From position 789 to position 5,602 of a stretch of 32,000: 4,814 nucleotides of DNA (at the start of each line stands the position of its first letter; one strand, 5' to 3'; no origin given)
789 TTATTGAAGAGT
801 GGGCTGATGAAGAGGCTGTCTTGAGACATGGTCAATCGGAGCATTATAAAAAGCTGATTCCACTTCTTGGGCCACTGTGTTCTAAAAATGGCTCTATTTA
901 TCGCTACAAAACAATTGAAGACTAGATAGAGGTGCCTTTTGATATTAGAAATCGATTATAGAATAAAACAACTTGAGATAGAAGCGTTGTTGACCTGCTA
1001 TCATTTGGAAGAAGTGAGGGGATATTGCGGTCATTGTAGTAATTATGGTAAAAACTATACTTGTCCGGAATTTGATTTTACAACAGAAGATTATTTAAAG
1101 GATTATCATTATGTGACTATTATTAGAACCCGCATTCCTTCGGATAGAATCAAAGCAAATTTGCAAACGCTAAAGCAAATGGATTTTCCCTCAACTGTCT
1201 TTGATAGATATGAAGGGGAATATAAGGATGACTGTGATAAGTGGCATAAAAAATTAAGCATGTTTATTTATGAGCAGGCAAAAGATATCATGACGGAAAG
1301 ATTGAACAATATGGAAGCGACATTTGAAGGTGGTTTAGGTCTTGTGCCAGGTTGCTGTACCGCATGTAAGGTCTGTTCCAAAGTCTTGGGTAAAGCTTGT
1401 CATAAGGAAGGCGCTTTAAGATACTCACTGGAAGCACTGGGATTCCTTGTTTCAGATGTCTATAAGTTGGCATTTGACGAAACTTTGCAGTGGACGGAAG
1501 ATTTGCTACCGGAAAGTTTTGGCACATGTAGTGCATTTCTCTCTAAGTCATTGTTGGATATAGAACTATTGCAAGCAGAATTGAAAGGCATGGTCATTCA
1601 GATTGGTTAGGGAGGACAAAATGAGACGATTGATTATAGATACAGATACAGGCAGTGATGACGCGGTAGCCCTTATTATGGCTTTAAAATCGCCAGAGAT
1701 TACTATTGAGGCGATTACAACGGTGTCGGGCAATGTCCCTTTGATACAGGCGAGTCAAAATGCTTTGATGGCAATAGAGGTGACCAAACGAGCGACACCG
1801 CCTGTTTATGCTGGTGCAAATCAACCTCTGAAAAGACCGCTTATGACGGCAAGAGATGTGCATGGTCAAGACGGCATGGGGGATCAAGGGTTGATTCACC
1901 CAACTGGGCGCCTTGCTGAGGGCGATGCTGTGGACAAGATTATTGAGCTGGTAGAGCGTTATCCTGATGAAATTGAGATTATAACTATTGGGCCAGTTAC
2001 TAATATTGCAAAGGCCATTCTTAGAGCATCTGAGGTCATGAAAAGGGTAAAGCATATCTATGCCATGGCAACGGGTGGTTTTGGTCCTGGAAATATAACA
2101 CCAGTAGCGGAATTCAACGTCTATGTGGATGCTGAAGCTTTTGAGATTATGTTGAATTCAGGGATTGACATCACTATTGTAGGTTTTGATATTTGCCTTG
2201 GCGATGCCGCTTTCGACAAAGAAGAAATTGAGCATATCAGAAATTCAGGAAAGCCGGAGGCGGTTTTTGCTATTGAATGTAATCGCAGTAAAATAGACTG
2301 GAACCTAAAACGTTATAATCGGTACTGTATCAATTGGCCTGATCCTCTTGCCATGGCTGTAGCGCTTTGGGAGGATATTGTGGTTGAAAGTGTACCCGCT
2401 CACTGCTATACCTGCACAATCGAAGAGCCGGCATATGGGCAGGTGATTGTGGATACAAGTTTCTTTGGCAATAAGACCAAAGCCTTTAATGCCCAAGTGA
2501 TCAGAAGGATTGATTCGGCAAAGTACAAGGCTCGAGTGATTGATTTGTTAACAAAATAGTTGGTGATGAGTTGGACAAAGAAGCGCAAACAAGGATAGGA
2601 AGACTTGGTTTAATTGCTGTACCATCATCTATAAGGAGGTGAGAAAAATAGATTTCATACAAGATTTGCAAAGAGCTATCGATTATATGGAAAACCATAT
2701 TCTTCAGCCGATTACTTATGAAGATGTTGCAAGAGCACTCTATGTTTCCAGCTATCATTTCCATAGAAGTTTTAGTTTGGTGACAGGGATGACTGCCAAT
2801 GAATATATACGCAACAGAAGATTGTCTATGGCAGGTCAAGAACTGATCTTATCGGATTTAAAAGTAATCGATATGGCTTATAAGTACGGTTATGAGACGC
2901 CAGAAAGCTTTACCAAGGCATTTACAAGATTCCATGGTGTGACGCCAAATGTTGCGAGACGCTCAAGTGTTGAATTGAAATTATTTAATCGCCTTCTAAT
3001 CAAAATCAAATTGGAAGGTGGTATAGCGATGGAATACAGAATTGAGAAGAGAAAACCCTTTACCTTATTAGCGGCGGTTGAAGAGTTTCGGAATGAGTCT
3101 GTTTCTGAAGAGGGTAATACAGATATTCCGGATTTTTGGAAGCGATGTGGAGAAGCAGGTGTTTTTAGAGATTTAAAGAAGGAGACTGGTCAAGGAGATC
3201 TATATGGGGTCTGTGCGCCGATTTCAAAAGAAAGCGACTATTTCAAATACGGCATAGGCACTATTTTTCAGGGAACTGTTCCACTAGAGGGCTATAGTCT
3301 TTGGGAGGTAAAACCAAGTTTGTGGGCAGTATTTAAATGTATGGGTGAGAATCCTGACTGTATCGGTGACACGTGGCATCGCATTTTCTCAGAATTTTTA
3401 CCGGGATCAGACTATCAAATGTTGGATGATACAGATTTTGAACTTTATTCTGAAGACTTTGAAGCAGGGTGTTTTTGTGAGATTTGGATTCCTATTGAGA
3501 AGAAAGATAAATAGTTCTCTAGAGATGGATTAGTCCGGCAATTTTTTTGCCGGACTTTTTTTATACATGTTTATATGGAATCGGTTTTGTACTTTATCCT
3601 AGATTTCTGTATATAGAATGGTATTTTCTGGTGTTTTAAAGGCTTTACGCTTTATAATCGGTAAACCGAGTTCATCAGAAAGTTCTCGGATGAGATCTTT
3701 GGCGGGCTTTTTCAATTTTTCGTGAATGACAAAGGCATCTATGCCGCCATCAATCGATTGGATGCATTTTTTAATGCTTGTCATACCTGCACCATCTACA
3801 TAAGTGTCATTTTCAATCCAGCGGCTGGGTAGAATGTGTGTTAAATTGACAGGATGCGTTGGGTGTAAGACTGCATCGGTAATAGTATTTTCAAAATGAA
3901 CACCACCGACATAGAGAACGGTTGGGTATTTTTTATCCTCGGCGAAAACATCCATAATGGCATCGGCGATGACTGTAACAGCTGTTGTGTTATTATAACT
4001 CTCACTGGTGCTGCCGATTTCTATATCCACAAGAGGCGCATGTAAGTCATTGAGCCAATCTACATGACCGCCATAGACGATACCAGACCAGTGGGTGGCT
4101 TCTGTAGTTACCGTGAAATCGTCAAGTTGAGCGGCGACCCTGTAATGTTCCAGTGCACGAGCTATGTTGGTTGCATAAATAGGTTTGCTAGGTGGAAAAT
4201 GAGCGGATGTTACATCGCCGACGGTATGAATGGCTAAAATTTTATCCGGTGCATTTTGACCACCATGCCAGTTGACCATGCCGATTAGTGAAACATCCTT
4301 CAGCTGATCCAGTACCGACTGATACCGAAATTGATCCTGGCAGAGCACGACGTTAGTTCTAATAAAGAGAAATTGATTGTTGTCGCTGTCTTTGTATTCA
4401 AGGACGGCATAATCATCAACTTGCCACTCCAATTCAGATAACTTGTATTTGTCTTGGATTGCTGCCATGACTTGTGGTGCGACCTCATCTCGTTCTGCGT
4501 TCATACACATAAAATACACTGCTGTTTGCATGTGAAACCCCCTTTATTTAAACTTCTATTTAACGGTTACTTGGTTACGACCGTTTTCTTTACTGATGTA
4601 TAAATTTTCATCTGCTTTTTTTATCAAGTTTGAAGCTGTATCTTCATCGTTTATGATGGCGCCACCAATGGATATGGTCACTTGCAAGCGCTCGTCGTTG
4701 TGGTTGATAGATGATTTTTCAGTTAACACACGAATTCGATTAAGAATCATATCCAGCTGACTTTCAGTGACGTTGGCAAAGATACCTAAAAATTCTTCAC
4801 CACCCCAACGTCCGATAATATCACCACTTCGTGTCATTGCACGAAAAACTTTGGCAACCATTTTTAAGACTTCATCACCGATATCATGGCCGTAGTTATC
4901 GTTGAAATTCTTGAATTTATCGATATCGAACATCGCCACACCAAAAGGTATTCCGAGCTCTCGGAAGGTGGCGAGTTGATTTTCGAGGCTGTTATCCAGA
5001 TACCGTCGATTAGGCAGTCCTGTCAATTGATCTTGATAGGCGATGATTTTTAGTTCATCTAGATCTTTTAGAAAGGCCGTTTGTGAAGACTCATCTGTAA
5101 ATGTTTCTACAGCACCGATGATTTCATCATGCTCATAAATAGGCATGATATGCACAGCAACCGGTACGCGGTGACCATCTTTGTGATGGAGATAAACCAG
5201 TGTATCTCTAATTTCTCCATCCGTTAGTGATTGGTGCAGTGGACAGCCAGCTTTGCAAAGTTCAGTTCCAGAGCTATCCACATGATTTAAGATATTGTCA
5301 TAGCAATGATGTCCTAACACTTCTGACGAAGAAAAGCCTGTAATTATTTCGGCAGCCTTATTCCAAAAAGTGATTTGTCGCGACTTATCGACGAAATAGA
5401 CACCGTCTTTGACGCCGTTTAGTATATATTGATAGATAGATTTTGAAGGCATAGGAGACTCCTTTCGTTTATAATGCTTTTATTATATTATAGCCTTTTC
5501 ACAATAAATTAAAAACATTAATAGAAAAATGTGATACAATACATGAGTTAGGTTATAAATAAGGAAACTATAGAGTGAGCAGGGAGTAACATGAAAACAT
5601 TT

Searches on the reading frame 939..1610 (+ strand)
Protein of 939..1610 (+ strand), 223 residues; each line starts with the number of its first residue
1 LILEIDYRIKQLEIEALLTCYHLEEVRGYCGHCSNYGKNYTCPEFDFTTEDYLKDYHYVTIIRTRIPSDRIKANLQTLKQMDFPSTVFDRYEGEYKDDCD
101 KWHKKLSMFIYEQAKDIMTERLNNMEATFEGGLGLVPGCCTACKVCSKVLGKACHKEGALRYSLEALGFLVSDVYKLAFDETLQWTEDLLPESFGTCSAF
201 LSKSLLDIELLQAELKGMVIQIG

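Call 55: search_protein_families(library=pfam, proteins=[window:939-1610:+], max_evalue=0.00001)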
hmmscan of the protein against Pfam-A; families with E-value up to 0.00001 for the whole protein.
window:939-1610:+ (223 aa): 1 family
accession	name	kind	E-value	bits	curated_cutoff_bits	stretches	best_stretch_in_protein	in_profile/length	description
PF10050.14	DUF2284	-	2.1e-15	57.3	25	1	24-177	12-140/161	Predicted metal-binding protein (DUF2284)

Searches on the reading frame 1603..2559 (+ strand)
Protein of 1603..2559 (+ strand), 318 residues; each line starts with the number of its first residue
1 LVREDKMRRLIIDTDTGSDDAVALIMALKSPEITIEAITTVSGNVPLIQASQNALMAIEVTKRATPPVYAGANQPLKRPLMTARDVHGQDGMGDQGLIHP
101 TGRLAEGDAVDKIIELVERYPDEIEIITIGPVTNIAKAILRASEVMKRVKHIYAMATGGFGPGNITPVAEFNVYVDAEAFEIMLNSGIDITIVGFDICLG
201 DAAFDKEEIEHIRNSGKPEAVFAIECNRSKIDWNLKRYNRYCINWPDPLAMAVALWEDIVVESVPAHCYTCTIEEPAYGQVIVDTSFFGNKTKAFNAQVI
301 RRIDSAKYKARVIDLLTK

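Call 55: search_protein_families(library=pfam, proteins=[window:1603-2559:+], max_evalue=0.00001)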
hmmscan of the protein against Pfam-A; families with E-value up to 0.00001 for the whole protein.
window:1603-2559:+ (318 aa): 1 family
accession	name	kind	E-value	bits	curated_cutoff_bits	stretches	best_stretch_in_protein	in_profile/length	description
PF01156.24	IU_nuc_hydro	-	8e-75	252.7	34.2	1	10-309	1-296/297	Inosine-uridine preferring nucleoside hydrolase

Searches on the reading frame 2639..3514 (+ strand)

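Call 55: search_protein_families(library=pfam, proteins=[window:2639-3514:+], max_evalue=0.00001)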
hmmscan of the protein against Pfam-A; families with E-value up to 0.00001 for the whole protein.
window:2639-3514:+ (291 aa): 4 families
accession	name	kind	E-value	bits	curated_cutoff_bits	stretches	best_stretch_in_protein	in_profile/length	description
PF14526.11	Cass2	-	2.8e-20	73.5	27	1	134-286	1-150/150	Integron-associated effector binding protein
PF12833.13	HTH_18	-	5.7e-20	71.8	33.6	1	31-108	2-79/80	Helix-turn-helix domain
PF06445.20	GyrI-like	-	1.6e-15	58.2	26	1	131-286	1-154/155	GyrI-like small molecule binding domain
PF00165.29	HTH_AraC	-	2.8e-13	50.1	26.6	1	17-58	1-42/42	Bacterial regulatory helix-turn-helix proteins, AraC family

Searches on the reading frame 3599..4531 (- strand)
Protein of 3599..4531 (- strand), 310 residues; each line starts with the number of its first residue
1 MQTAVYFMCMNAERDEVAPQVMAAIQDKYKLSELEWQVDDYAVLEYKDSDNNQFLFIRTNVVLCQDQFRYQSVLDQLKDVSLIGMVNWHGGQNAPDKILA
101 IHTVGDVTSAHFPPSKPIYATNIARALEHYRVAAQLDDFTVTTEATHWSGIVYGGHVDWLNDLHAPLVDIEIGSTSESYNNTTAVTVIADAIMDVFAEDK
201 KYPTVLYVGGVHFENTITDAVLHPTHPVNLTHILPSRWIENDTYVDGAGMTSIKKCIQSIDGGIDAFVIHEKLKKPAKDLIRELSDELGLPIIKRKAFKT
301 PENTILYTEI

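Call 55: search_protein_families(library=pfam, proteins=[window:3599-4531:-], max_evalue=0.00001)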
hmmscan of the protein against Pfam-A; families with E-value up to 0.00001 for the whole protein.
window:3599-4531:- (310 aa): 1 family
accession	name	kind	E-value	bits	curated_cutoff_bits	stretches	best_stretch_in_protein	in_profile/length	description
PF04414.18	tRNA_deacylase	-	7.1e-34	117.6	33.6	1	79-292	4-204/205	D-aminoacyl-tRNA deacylase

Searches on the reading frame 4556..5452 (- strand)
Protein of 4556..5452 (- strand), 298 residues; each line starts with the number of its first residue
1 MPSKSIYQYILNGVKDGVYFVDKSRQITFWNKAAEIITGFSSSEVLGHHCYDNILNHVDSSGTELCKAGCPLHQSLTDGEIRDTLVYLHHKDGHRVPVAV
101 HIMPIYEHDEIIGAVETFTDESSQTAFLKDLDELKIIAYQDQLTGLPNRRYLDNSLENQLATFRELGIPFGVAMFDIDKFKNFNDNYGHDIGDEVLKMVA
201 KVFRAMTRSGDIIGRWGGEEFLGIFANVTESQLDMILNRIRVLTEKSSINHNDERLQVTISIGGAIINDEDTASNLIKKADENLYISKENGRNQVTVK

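Call 55: search_protein_families(library=pfam, proteins=[window:4556-5452:-], max_evalue=0.00001)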
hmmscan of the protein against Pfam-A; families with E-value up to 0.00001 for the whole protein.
window:4556-5452:- (298 aa): 4 families
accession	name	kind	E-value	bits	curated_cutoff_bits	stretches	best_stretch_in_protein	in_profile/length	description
PF00990.26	GGDEF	-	1.1e-46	159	23.8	1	138-294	1-161/161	Diguanylate cyclase, GGDEF domain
PF00989.32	PAS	-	1.3e-12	48.2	22.6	1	7-118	3-110/113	PAS fold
PF13426.13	PAS_9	-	4.8e-12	46.5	27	1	16-122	2-102/103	PAS domain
PF08448.16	PAS_4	-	2e-08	34.9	23.1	1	12-120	2-104/110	PAS fold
